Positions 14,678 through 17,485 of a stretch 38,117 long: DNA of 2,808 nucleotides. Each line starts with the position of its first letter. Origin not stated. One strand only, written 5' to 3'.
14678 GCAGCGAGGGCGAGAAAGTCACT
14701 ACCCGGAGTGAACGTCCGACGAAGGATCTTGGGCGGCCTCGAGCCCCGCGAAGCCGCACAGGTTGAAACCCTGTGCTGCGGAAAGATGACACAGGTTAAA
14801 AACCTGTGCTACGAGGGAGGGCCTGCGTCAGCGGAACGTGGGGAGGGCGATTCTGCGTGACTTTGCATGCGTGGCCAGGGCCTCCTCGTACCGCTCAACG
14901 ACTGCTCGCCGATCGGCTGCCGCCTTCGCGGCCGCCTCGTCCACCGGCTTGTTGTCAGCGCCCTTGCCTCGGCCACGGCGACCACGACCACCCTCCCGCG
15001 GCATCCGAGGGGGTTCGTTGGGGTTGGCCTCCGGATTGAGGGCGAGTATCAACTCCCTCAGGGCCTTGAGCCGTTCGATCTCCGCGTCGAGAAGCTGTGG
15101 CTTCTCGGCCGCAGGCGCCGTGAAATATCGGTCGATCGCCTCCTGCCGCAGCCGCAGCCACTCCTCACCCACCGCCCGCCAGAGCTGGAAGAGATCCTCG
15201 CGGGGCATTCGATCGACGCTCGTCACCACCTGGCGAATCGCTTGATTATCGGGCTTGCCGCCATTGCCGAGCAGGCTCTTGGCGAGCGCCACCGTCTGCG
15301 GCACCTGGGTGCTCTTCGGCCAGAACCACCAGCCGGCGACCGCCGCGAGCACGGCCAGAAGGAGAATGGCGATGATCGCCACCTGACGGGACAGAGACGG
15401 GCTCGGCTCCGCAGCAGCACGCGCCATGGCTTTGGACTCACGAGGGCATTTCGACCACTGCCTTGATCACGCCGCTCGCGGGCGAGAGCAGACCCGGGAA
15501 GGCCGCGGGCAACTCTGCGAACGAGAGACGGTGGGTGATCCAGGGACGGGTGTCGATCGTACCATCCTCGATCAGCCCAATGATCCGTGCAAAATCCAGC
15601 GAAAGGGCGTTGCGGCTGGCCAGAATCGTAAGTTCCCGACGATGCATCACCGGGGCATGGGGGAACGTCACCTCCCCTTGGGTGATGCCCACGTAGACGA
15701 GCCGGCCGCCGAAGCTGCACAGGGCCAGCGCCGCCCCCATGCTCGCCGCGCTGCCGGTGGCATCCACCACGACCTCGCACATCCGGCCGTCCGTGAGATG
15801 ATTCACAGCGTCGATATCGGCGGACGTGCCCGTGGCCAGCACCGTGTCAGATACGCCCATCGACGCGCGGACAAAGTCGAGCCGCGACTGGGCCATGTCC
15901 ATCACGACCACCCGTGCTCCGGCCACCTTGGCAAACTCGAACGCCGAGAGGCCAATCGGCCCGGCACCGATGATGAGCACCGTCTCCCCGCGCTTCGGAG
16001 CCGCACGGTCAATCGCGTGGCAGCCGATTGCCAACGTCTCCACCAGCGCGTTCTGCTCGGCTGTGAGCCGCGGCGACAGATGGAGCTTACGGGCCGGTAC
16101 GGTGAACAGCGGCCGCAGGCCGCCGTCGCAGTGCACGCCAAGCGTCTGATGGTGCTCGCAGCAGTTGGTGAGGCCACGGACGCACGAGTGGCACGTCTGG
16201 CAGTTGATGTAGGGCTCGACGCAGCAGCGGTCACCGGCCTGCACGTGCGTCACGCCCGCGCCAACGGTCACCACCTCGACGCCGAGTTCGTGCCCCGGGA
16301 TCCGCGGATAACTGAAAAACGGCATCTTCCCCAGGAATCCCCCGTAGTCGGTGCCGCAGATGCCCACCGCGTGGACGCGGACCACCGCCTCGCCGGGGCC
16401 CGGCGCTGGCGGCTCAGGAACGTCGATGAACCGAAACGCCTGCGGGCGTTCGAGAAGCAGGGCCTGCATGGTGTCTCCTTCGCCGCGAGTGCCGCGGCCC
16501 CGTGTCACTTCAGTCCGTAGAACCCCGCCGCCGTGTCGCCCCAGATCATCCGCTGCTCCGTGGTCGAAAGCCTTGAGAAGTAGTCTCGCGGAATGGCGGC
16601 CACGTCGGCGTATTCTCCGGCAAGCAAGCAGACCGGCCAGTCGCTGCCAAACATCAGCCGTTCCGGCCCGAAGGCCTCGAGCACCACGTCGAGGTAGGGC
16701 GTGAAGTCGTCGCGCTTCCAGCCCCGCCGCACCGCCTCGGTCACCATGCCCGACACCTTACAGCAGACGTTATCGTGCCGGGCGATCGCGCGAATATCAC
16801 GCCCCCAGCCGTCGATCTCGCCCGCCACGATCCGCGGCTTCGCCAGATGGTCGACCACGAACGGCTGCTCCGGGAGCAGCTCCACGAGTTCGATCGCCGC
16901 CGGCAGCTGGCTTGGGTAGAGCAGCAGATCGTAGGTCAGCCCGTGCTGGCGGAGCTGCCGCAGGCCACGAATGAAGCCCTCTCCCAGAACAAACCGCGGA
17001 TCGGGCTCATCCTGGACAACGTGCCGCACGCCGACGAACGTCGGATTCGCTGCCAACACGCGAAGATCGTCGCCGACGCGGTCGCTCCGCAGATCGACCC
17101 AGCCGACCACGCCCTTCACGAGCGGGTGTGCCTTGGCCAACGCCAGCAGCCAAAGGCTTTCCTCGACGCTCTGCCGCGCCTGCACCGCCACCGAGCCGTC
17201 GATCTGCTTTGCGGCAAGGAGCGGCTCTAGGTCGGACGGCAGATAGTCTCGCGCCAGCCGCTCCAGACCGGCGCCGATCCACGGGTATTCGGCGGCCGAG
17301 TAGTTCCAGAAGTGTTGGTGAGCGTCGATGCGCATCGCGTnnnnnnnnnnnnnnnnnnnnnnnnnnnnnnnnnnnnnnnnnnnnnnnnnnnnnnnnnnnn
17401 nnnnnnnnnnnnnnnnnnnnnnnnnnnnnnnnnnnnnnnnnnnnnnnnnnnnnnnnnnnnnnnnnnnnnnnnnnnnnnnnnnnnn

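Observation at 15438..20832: Operon that reads as an oxidative L-galactose to D-tagaturonate to D-fructuronate pathway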

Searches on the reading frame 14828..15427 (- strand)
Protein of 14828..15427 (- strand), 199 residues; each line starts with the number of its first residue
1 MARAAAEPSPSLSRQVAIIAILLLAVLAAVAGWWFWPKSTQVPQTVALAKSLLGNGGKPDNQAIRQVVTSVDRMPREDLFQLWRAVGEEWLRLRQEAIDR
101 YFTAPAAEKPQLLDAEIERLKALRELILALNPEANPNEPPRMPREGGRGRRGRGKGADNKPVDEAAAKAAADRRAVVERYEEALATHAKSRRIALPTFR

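Call 11: search_protein_families(library=pfam, proteins=[window:14828-15427:-], max_evalue=0.0001)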
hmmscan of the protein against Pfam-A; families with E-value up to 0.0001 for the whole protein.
window:14828-15427:- (199 aa): 0 families

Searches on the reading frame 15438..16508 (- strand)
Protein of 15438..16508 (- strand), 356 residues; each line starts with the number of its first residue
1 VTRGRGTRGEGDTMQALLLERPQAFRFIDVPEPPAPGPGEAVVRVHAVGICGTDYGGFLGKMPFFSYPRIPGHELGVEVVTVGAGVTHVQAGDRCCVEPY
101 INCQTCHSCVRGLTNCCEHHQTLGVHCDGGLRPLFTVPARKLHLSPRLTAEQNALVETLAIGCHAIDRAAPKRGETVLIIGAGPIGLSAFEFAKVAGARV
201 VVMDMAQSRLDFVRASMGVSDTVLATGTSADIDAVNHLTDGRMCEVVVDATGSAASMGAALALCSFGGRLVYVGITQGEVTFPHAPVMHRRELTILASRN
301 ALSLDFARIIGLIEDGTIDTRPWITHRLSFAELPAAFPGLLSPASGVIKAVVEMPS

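Call 3: search_protein_families(library=pfam, proteins=[window:15438-16508:-])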
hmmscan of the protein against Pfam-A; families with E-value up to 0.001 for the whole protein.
window:15438-16508:- (356 aa): 6 families
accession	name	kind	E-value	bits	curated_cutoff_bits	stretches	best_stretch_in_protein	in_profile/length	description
PF08240.17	ADH_N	-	9.6e-23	80.9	23.5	1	37-146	1-103/104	Alcohol dehydrogenase GroES-like domain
PF00107.32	ADH_zinc_N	-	2.3e-21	76.5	31.8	1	184-313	1-127/129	Zinc-binding dehydrogenase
PF16912.11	Glu_dehyd_C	-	2.6e-07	30.8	34.9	1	163-353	14-210/211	Glucose dehydrogenase C-terminus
PF13602.12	ADH_zinc_N_2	-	2e-05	26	27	1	231-337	13-120/134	Zinc-binding dehydrogenase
PF01262.27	AlaDh_PNT_C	-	5e-05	23.3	23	1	176-222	30-76/214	Alanine dehydrogenase/PNT, C-terminal domain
PF01494.25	FAD_binding_3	-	0.00035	20.4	22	1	176-217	3-44/349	FAD binding domain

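Call 4: search_protein_families(library=ncbifam, proteins=[window:15438-16508:-], max_evalue=0.00001)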
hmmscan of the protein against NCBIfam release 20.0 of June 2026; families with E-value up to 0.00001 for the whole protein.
window:15438-16508:- (356 aa): 21 families
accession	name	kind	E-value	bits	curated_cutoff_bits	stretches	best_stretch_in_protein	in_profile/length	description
NF007489.0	PRK10083.1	equivalog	1.2e-53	182.3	376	1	14-337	1-320/339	Zn-dependent oxidoreductase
NF041097.1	keto_inos_dh_IolM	equivalog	4.1e-48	164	450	1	22-337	37-374/389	scyllo-inosose 3-dehydrogenase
NF003808.0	PRK05396.1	equivalog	5.2e-43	147.2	380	1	16-346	3-334/341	L-threonine 3-dehydrogenase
TIGR00692.1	tdh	equivalog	6.6e-43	147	458.35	1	28-346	14-334/340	L-threonine 3-dehydrogenase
NF010344.0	PRK13771.1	subfamily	2.3e-34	118.9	349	1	14-338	1-318/334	putative alcohol dehydrogenase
NF007642.0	PRK10309.1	equivalog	9.9e-33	113.8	550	1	14-303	1-291/347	galactitol-1-phosphate 5-dehydrogenase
TIGR03451.1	mycoS_dep_FDH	equivalog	3.7e-30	104.9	512.9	2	164-353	167-357/358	S-(hydroxymethyl)mycothiol dehydrogenase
TIGR03989.1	Rxyl_3153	subfamily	1.2e-27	97.2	440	2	13-120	2-108/370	NDMA-dependent alcohol dehydrogenase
NF007375.0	PRK09880.1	equivalog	1.3e-27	96.5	469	1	40-336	29-326/344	L-idonate 5-dehydrogenase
NF041172.1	AcrlCoa_red_Thmprot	equivalog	1.4e-26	93.2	500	1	14-337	1-318/334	acryloyl-CoA reductase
TIGR01202.1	bchC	equivalog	2.7e-23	82.6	291.25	1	15-338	3-294/308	chlorophyll synthesis pathway protein BchC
TIGR03201.1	dearomat_had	equivalog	1.8e-22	79.9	338.65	1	34-327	19-324/349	6-hydroxycyclohex-1-ene-1-carbonyl-CoA dehydrogenase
TIGR03366.1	HpnZ_proposed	hypoth_equivalog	2.2e-22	79.7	328.1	1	35-280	2-259/315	putative phosphonate catabolism associated alcohol dehydrogenase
NF006940.0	PRK09422.1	equivalog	3.2e-20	72.4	344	1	37-280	23-266/338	alcohol dehydrogenase AdhP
TIGR02822.1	adh_fam_2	subfamily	3.3e-20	72.4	283.5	1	32-207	21-199/329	zinc-binding alcohol dehydrogenase family protein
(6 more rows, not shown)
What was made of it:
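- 15438..16469 (-): Zn-dependent MDR dehydrogenase of the LgoD type (343 aa). Predicted L-galactonate/L-gluconate 5-dehydrogenase. The best NCBIfam model is PRK10083 at 182 bits, below its cutoff of 376 (call 4).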

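Call 10: search_solved_structures(query=window:15438-16469:-, max_evalue=1e-20)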
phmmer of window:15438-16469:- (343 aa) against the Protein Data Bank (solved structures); distinct sequences matched with E-value up to 1e-20: 47.
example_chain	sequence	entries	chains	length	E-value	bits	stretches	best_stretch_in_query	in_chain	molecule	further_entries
4ilk_A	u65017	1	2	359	1.8e-40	142.2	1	1-321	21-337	Starvation sensing protein rspB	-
2dfv_A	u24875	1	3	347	1e-37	133.2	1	15-325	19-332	Probable L-threonine 3-dehydrogenase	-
2d8a_A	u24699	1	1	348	1e-37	133.2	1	15-325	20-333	Probable L-threonine 3-dehydrogenase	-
3m6i_A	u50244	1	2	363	6.2e-37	130.6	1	25-339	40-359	L-arabinitol 4-dehydrogenase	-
2dq4_A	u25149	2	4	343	1.4e-36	129.5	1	10-336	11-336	L-threonine 3-dehydrogenase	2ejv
3gfb_A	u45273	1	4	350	1.6e-36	129.3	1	1-325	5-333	L-threonine 3-dehydrogenase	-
1e3j_A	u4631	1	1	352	1.5e-34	122.8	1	20-339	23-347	NADP(H)-DEPENDENT KETOSE REDUCTASE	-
3qe3_A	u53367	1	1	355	2.7e-34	121.9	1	5-324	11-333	Sorbitol dehydrogenase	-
7y9p_A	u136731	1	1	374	3.8e-34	121.4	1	12-342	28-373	Xylitol dehydrogenase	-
1pl6_A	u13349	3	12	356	8.7e-34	120.2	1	5-324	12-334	Sorbitol dehydrogenase | human sorbitol dehydrogenase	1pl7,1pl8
4ej6_A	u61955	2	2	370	2.1e-33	119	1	16-339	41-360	Putative zinc-binding dehydrogenase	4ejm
5vm2_A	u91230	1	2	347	2.2e-32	115.7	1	5-341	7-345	Alcohol dehydrogenase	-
4cpd_A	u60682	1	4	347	1.5e-29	106.4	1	1-324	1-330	ALCOHOL DEHYDROGENASE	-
5kia_A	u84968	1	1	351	4.7e-29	104.7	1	6-335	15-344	L-threonine 3-dehydrogenase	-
2eih_A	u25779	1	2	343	3e-28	102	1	9-305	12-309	Alcohol dehydrogenase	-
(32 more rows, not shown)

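Call 39: find_homologous_proteins(query=window:15438-16469:-, max_evalue=1e-20)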
Query window:15438-16469:- (343 aa): 8000 proteins with E <= 1e-20 among 8000 candidates; the best 120 are listed.
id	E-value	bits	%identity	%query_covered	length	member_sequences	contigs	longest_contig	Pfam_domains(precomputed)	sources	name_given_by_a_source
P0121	1.5e-218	743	98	100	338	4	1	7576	PF00107.33,PF16912.12,PF01262.28,PF13602.13,PF08240.18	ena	-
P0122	3.3e-213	725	94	100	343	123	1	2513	PF00107.33,PF16912.12,PF13602.13,PF08240.18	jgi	jgi:alcohol dehydrogenase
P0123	3.0e-212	722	92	100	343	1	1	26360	PF00107.33,PF16912.12,PF13602.13,PF08240.18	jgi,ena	jgi:alcohol dehydrogenase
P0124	7.9e-212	721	92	100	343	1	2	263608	PF00107.33,PF16912.12,PF13602.13,PF08240.18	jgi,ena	jgi:alcohol dehydrogenase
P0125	3.0e-211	719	92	100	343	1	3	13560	PF00107.33,PF16912.12,PF13602.13,PF08240.18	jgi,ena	jgi:alcohol dehydrogenase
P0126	6.8e-211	717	92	100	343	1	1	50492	PF00107.33,PF16912.12,PF13602.13,PF08240.18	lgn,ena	-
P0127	5.9e-210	714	92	100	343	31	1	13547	PF00107.33,PF16912.12,PF13602.13,PF08240.18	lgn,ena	-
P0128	1.0e-209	714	92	100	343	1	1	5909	PF00107.33,PF16912.12,PF08240.18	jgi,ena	-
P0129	3.4e-208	709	92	100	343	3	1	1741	PF00107.33,PF16912.12,PF13602.13,PF08240.18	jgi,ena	jgi:alcohol dehydrogenase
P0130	4.2e-207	705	91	100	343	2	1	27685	PF00107.33,PF16912.12,PF13602.13,PF08240.18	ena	-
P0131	1.4e-206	703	91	100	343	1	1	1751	PF00107.33,PF16912.12,PF13602.13,PF08240.18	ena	-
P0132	4.7e-206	702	91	100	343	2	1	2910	PF00107.33,PF16912.12,PF13602.13,PF08240.18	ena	-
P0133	3.2e-203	692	90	100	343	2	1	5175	PF00107.33,PF16912.12,PF01262.28,PF13602.13,PF08240.18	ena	-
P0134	1.0e-201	687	88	100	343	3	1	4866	PF00107.33,PF16912.12,PF13602.13,PF08240.18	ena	-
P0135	2.3e-200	683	88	100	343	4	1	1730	PF00107.33,PF16912.12,PF01262.28,PF13602.13,PF08240.18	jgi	jgi:alcohol dehydrogenase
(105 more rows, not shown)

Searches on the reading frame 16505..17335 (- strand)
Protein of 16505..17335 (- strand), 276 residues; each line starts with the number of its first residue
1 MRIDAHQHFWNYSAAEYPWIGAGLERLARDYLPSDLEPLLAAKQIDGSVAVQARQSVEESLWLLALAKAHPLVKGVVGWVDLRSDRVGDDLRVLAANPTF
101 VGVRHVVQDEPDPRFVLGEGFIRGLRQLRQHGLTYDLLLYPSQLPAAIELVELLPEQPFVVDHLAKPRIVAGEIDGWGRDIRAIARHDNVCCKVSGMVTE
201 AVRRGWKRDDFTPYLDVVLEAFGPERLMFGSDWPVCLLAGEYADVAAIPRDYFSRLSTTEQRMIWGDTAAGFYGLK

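Call 3: search_protein_families(library=pfam, proteins=[window:16505-17335:-])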
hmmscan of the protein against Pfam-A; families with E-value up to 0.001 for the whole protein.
window:16505-17335:- (276 aa): 1 family
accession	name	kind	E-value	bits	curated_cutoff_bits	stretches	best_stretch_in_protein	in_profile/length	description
PF04909.20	Amidohydro_2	-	8.9e-46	157.4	26.4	1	3-275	1-289/289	Amidohydrolase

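Call 4: search_protein_families(library=ncbifam, proteins=[window:16505-17335:-], max_evalue=0.00001)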
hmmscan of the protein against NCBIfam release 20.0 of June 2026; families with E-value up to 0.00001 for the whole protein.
window:16505-17335:- (276 aa): 1 family
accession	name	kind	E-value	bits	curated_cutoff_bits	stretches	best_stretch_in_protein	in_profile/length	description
NF052480.1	FuconLaconase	equivalog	6.1e-87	291.8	400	1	1-276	1-287/287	L-fucono-1,5-lactonase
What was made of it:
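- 16505..17335 (-): Amidohydrolase_2 (cog3618-type) sugar 1,5-lactonase (276 aa). The NCBIfam L-fucono-1,5-lactonase model scores 292 bits, below its cutoff of 400 (call 4).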

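Call 7: search_solved_structures(query=window:16505-17335:-, max_evalue=0.00001)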
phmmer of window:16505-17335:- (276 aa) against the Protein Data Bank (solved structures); distinct sequences matched with E-value up to 0.00001: 2.
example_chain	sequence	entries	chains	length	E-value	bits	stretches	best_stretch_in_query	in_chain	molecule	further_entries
4dlf_A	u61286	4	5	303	2.6e-62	213.9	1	1-275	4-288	Amidohydrolase 2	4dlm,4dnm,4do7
6uvz_A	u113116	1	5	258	1.9e-10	43.7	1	3-251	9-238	Amidohydrolase 2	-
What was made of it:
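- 16505..17335 (-): The PDB match to 4dlf (BmulJ_04915) is 2.6e-62 (call 7).
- On cog3618 L-fucono/L-galactono-1,5-lactonase: Homology is clear (4dlf, 2.6e-62, call 7), so the family is right but the exact substrate is unassigned.
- The lactonase's nearest characterised relative is an L-fucono-1,5-lactonase (calls 4, 7).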

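Call 20: find_encoding_contigs(protein=window:16505-17335:-, flank=10000, max_places=6)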
Protein window:16505-17335:- (276 aa): 24 contigs read that carry it; 6 places shown.
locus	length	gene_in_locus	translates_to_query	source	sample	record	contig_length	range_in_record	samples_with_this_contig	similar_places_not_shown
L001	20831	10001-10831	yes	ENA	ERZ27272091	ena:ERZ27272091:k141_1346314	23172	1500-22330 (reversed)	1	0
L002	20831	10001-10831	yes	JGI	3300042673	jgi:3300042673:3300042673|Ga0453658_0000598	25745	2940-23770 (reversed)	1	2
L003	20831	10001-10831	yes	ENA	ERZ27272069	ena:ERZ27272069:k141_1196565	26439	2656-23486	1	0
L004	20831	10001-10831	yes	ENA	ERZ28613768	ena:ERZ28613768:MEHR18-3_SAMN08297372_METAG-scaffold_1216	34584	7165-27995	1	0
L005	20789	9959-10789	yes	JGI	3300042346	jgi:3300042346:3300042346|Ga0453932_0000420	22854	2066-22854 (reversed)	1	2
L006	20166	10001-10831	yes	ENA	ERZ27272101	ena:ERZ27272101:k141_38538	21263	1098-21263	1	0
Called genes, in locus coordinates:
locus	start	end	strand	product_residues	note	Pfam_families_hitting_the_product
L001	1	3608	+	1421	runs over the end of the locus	PF00884:Sulfatase, PF01663:Phosphodiest (faint), PF16347:SGSH_C (weak), PF00884:Sulfatase, PF16347:SGSH_C, PF00884:Sulfatase, PF16347:SGSH_C (weak), PF14707:Sulfatase_C (weak), +1 more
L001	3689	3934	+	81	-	PF04341:DUF485 (weak)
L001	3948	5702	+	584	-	PF00474:SSF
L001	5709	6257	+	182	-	PF13302:Acetyltransf_3, PF13420:Acetyltransf_4, PF00583:Acetyltransf_1, PF13673:Acetyltransf_10, PF13508:Acetyltransf_7, PF08445:FR47 (weak)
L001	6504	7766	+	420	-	PF16257:UxaE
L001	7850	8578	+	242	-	PF01261:AP_endonuc_2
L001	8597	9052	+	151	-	PF05025:RbsD_FucU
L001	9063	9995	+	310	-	PF00248:Aldo_ket_red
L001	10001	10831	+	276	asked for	PF04909:Amidohydro_2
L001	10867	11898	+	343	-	PF08240:ADH_N, PF16912:Glu_dehyd_C (weak), PF00107:ADH_zinc_N, PF13602:ADH_zinc_N_2 (faint)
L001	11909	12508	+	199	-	-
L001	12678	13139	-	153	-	PF00254:FKBP_C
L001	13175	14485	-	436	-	PF05195:AMP_N, PF00557:Peptidase_M24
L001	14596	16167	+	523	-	PF00171:Aldedh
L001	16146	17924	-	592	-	PF09992:NAGPA, PF12951:PATR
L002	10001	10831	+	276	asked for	PF04909:Amidohydro_2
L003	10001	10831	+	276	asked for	PF04909:Amidohydro_2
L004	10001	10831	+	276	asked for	PF04909:Amidohydro_2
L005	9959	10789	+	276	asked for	PF04909:Amidohydro_2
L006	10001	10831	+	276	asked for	PF04909:Amidohydro_2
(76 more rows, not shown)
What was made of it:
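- Checked: Independent gene calls on near-identical metagenome contigs give the same six genes (call 20).
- Tried and rejected: The look-up with the lactonase worked (call 20). It would mostly have returned the window's own population, which the index lists in 264 blocks of the collection (call 20).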
